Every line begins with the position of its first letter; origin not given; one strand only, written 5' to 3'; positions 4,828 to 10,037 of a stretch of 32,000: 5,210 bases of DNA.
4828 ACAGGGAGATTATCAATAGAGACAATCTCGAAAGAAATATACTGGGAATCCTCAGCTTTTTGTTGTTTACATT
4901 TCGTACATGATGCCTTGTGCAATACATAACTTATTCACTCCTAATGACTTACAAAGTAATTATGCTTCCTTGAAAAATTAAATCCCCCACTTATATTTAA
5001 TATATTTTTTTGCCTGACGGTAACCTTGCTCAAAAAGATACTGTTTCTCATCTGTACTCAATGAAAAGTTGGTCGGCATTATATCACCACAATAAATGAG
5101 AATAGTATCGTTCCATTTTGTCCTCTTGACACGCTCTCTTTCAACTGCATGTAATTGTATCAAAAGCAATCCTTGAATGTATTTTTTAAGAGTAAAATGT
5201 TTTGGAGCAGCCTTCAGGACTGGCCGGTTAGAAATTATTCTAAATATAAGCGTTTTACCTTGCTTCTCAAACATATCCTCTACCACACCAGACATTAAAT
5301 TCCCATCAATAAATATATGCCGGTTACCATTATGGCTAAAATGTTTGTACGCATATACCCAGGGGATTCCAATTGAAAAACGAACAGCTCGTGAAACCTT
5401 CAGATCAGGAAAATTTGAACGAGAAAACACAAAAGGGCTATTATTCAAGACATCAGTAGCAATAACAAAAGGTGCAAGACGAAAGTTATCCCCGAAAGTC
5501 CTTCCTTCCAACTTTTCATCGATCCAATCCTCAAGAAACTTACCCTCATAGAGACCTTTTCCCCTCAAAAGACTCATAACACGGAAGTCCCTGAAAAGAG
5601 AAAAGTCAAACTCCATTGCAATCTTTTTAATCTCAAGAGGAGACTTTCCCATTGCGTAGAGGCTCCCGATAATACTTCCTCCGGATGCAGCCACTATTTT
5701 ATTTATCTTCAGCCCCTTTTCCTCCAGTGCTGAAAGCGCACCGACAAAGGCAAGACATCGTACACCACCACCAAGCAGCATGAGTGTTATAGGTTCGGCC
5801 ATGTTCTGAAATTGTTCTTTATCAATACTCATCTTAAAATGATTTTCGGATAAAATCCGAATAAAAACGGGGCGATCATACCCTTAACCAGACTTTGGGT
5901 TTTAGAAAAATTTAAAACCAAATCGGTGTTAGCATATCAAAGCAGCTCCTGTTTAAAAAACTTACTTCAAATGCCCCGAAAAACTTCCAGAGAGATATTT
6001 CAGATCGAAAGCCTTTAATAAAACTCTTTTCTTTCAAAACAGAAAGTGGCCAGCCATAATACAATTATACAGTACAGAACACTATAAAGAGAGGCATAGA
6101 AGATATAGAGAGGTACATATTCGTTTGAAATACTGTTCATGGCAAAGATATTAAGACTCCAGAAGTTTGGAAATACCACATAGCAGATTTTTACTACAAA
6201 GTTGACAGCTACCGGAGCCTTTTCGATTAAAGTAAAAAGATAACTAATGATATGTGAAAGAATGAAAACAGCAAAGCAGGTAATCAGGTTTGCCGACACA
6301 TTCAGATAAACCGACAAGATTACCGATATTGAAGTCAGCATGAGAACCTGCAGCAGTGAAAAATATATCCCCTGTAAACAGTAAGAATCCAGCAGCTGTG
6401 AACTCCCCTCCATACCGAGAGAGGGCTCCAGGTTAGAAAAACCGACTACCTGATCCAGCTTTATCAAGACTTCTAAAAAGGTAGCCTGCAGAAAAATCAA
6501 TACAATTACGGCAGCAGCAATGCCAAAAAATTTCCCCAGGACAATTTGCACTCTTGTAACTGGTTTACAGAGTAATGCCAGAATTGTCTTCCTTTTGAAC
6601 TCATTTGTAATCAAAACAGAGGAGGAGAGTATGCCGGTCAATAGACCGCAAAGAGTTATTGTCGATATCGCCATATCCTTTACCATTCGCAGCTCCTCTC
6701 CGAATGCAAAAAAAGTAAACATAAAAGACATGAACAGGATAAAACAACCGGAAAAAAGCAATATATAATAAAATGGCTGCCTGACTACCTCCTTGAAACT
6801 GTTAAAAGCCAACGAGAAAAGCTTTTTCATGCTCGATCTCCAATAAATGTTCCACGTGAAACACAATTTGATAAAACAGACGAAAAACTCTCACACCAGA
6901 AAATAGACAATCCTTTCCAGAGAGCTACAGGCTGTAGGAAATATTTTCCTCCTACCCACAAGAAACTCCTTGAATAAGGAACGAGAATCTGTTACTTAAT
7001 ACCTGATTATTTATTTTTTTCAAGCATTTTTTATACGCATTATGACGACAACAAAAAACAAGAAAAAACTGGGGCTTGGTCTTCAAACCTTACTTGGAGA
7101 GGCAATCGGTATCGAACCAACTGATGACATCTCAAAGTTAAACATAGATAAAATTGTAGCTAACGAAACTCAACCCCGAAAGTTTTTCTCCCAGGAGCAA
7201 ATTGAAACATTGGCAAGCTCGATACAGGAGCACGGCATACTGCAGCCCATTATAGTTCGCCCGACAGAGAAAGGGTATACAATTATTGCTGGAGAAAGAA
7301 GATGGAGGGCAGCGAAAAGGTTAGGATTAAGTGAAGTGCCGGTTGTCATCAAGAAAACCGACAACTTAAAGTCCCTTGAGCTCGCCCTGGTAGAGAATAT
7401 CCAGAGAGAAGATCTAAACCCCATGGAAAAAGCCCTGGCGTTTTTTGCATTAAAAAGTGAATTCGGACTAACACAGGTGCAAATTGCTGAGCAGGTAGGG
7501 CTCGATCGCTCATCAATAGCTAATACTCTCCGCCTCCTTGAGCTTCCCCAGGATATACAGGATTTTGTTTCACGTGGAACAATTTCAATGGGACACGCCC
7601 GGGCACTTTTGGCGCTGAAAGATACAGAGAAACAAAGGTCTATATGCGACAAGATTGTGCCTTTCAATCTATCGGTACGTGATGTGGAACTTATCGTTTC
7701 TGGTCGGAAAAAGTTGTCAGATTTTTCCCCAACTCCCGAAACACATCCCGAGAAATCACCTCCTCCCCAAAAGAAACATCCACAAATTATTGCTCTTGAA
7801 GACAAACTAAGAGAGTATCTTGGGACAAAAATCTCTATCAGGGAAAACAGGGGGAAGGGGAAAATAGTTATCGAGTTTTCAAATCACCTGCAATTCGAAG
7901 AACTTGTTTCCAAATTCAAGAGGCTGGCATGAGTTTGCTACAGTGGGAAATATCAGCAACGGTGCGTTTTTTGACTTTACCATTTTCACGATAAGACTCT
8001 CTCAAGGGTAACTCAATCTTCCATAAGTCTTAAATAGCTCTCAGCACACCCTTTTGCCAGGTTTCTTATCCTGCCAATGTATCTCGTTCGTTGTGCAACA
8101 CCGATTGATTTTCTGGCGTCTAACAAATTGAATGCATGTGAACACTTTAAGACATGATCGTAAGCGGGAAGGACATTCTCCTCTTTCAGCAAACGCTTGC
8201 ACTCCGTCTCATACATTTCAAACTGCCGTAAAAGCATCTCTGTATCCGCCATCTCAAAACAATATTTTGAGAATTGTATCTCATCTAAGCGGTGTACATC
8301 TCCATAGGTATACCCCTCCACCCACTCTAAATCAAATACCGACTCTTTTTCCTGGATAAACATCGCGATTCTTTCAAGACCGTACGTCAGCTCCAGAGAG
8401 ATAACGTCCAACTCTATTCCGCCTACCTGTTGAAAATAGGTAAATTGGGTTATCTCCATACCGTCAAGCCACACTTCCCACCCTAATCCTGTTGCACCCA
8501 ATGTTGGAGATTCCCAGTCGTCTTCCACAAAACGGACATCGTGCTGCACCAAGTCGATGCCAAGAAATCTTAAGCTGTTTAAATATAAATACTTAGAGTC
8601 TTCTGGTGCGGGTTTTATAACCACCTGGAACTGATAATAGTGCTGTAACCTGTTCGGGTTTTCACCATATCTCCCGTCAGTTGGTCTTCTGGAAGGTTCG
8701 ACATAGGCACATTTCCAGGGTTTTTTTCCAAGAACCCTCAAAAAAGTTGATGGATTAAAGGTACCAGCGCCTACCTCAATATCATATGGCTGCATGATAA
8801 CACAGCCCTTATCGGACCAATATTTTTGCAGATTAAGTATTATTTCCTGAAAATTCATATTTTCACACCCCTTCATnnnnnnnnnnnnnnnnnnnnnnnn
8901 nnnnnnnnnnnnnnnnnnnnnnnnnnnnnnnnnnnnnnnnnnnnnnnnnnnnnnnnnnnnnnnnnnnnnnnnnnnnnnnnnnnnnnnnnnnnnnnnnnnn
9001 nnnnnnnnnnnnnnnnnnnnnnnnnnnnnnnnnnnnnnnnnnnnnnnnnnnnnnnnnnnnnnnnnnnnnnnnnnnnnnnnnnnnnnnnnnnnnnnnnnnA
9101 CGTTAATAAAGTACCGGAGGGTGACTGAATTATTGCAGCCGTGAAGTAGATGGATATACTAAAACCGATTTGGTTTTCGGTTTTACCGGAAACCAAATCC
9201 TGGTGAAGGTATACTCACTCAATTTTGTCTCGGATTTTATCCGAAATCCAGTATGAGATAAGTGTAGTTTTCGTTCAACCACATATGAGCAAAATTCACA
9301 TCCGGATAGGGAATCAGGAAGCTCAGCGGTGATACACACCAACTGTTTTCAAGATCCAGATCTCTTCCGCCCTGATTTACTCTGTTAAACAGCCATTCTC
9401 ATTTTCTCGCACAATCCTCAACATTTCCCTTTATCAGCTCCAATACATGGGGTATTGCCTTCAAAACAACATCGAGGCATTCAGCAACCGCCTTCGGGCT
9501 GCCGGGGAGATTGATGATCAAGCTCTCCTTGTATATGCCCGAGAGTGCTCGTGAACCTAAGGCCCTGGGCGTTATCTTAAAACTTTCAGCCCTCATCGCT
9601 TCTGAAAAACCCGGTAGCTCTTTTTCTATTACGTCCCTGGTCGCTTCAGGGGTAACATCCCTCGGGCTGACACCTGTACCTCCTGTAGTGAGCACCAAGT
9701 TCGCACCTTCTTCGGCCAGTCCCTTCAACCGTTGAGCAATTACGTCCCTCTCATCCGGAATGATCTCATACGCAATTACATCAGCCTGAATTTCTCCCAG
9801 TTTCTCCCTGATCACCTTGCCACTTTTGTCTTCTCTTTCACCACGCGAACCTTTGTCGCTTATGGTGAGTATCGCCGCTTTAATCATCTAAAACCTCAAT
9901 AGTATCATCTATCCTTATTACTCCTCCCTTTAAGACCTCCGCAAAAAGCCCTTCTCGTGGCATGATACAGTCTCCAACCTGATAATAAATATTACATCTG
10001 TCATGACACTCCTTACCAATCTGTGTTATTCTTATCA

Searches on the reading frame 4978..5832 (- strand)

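Call 14: search_protein_families(library=pfam, proteins=[window:4978-5832:-])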
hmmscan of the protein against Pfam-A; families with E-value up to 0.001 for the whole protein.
window:4978-5832:- (284 aa): 1 family
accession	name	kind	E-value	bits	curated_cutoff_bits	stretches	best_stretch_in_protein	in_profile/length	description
PF01734.28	Patatin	-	2.6e-27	96.7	27.7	1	17-182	1-184/191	Patatin-like phospholipase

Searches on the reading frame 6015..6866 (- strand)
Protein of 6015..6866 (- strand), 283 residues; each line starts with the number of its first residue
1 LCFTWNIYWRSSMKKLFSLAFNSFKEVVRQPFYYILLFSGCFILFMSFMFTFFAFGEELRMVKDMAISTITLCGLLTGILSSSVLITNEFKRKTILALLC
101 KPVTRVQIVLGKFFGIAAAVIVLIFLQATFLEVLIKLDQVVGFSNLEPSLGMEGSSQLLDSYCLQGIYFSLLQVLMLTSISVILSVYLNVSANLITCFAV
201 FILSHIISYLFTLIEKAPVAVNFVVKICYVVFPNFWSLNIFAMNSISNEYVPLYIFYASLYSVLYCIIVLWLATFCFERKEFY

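Call 14: search_protein_families(library=pfam, proteins=[window:6015-6866:-])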
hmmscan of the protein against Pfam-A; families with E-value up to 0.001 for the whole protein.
window:6015-6866:- (283 aa): 2 families
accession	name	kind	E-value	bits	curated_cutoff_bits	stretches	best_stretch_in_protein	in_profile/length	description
PF12679.13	ABC2_membrane_2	-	5.4e-09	36.1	27.2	1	59-281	63-282/283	ABC-2 family transporter protein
PF12730.13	ABC2_membrane_4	-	0.00022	21.7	27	1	29-190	11-173/179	ABC-2 family transporter protein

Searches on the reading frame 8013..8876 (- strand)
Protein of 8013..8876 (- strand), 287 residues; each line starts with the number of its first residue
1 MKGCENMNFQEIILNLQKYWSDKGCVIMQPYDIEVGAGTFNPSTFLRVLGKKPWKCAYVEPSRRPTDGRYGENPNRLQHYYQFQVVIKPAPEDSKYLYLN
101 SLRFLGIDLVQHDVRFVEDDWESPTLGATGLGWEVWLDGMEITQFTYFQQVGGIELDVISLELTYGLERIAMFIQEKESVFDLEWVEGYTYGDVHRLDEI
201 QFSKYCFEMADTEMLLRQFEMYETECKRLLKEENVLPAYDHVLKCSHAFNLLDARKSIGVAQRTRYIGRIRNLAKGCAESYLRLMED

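Call 14: search_protein_families(library=pfam, proteins=[window:8013-8876:-])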
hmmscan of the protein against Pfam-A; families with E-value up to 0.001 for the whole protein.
window:8013-8876:- (287 aa): 1 family
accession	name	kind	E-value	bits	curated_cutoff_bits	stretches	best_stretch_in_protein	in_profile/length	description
PF02091.20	tRNA-synt_2e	-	3e-145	483.1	27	1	9-283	1-275/278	Glycyl-tRNA synthetase alpha subunit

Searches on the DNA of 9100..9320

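Call 63: search_rna_families(source=window, start=9100, end=9320, threshold=evalue, max_evalue=1)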
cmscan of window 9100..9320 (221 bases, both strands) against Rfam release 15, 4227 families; matches with E-value up to 1: 0.
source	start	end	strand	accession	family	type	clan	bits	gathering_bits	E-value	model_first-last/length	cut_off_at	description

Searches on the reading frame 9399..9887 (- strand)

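Call 14: search_protein_families(library=pfam, proteins=[window:9399-9887:-])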
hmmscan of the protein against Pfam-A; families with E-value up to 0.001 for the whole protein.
window:9399-9887:- (162 aa): 1 family
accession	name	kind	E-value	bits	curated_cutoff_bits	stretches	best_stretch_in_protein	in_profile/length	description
PF00994.29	MoCF_biosynth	-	4.4e-35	120.9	26.6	1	5-146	1-143/144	Probable molybdopterin binding domain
